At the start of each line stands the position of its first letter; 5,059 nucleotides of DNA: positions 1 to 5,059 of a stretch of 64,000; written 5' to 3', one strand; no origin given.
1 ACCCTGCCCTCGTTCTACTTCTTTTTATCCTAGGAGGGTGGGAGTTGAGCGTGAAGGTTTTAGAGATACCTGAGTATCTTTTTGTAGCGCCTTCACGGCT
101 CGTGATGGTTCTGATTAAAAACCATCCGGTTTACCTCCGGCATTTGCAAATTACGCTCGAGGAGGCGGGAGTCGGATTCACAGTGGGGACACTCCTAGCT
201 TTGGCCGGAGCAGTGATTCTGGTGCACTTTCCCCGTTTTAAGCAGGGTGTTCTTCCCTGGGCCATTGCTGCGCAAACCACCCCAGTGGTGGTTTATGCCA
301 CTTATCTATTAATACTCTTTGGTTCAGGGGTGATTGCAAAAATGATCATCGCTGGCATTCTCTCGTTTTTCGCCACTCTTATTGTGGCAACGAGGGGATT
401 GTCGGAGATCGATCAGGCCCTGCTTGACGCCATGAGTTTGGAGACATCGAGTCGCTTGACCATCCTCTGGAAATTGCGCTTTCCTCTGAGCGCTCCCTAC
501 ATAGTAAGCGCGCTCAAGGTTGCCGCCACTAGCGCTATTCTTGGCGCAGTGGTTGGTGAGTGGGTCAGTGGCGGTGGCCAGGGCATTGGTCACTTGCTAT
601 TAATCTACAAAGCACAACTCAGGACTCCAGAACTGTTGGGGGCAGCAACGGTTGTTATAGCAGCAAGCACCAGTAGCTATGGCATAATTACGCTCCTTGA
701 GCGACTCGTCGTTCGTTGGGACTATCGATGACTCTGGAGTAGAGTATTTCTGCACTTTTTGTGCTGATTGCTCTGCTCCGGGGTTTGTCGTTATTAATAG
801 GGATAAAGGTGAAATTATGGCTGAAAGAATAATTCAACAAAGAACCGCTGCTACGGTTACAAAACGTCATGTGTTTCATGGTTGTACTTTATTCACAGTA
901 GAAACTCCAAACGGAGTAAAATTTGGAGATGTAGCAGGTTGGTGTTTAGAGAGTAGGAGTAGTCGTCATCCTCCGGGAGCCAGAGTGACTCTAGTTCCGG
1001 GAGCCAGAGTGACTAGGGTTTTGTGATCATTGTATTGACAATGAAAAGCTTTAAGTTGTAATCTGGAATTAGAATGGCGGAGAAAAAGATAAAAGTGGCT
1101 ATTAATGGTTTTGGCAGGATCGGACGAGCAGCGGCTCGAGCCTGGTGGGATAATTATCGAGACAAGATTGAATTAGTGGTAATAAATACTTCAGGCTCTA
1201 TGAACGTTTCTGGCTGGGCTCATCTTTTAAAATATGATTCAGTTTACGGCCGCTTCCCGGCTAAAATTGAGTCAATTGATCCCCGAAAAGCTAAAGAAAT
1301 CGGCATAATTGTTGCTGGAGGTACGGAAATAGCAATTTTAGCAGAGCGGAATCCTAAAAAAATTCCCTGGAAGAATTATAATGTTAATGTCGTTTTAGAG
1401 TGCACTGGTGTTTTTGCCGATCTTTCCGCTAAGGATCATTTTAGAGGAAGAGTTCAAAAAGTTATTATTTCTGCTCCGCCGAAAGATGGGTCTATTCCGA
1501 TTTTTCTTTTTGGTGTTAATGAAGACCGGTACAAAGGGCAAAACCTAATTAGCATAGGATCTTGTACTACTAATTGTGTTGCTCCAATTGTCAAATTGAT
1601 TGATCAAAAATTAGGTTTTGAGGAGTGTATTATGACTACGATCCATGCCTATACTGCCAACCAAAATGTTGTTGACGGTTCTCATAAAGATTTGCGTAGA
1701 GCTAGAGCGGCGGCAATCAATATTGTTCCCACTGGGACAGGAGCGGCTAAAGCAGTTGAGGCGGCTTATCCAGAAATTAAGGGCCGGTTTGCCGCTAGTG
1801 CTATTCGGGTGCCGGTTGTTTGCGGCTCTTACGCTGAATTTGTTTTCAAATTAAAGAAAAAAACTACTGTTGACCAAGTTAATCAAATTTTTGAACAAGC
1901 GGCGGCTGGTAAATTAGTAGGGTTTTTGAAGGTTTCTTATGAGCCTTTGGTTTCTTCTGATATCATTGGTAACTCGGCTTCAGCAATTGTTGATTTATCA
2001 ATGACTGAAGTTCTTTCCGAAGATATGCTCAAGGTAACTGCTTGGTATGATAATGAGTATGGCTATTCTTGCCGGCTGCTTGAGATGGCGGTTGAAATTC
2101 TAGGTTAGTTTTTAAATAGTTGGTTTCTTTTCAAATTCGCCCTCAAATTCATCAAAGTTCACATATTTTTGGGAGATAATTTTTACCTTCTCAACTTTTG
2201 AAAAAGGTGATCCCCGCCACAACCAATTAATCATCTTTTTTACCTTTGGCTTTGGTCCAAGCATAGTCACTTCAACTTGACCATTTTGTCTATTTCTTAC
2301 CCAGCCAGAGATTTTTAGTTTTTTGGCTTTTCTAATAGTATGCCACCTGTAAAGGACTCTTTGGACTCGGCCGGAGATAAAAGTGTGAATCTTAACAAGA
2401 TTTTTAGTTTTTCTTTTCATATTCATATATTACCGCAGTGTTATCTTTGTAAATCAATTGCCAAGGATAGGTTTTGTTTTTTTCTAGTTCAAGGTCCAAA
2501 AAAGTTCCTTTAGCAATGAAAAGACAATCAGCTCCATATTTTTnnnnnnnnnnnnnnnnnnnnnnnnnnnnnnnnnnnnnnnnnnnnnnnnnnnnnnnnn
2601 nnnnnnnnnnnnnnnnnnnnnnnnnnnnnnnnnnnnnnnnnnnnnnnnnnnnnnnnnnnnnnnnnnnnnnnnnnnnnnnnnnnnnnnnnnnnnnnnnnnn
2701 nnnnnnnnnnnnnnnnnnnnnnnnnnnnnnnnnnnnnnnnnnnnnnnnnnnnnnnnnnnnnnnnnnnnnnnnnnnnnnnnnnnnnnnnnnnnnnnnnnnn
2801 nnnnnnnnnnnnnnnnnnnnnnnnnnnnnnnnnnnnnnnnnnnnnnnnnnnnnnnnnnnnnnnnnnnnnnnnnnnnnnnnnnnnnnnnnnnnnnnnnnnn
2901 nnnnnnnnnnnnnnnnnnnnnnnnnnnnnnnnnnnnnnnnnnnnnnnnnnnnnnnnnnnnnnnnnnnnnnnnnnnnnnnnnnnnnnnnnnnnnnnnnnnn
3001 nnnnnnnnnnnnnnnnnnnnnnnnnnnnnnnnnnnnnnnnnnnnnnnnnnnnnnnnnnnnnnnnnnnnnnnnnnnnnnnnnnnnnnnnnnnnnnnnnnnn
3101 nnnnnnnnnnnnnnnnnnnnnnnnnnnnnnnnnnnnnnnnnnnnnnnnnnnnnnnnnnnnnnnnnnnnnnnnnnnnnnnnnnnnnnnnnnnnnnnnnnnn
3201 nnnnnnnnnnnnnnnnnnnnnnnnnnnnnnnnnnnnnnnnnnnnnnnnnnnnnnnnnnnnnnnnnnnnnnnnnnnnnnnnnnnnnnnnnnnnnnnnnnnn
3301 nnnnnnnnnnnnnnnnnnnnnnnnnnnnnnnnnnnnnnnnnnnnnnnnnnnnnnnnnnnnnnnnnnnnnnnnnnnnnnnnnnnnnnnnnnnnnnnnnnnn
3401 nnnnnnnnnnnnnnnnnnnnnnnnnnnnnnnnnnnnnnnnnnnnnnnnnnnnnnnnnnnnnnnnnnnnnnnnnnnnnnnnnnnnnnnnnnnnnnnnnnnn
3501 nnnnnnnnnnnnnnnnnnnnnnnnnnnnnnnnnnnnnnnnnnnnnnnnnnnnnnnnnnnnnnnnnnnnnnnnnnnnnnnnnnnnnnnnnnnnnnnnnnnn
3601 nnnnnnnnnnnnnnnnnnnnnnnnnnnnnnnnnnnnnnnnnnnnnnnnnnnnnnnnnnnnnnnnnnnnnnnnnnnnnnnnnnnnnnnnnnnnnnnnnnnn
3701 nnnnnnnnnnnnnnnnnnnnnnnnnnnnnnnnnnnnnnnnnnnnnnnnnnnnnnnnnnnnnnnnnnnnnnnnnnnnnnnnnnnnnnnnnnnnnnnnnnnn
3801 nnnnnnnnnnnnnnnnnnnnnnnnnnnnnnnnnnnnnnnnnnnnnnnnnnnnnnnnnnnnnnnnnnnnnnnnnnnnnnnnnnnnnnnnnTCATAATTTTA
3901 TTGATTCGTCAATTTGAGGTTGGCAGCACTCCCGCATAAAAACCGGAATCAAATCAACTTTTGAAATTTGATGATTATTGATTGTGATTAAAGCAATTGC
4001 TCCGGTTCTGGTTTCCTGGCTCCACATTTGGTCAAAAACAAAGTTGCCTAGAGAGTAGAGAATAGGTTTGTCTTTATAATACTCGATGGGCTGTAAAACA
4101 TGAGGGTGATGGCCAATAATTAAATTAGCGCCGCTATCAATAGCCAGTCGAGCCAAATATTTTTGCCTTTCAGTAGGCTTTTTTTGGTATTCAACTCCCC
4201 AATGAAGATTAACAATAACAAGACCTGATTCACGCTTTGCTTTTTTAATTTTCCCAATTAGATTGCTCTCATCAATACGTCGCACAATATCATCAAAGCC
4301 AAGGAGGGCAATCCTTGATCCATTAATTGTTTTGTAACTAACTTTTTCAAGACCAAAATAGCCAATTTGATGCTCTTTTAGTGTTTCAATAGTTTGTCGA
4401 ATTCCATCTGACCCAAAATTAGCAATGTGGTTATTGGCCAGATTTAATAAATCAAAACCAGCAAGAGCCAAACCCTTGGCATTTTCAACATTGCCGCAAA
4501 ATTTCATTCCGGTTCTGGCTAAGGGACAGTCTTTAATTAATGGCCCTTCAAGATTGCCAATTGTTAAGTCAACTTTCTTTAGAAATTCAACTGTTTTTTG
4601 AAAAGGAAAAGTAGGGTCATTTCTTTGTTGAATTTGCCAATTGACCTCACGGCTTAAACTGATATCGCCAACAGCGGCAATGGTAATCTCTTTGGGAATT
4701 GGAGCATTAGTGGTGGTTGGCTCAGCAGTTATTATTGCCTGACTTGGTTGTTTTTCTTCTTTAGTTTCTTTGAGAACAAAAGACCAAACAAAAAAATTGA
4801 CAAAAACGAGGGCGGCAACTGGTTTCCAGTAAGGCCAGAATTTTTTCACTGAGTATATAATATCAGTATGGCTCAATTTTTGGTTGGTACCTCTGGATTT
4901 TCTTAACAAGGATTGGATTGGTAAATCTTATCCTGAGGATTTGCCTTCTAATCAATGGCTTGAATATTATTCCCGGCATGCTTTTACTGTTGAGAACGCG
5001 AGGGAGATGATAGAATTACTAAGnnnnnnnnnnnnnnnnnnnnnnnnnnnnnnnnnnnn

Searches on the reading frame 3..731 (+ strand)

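Call 71: search_protein_families(library=pfam, proteins=[window:3-731:+], max_evalue=0.001)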
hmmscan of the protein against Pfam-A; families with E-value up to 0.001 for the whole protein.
window:3-731:+ (242 aa): 1 family
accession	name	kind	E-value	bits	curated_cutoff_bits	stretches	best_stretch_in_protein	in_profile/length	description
PF00528.27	BPD_transp_1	-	7.1e-18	65.4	26.4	1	61-236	4-182/184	Binding-protein-dependent transport system inner membrane component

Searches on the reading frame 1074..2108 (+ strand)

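Call 45: search_protein_families(library=pfam, proteins=[window:1074-2108:+], max_evalue=0.001)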
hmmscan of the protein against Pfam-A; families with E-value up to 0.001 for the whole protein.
window:1074-2108:+ (344 aa): 2 families
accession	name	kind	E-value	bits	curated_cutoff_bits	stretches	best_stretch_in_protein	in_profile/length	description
PF02800.25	Gp_dh_C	-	1.6e-53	181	24.4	1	169-325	1-158/158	Glyceraldehyde 3-phosphate dehydrogenase, C-terminal domain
PF00044.30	Gp_dh_N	-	1.6e-30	105.8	31.7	1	6-116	1-100/101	Glyceraldehyde 3-phosphate dehydrogenase, NAD binding domain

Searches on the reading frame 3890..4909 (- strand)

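Call 45: search_protein_families(library=pfam, proteins=[window:3890-4909:-], max_evalue=0.001)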
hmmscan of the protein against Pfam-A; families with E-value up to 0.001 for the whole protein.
window:3890-4909:- (339 aa): 1 family
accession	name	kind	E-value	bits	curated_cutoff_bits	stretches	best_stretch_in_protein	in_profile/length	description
PF09587.15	PGA_cap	-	1.1e-61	208.9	27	1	76-294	1-255/255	Bacterial capsule synthesis protein PGA_cap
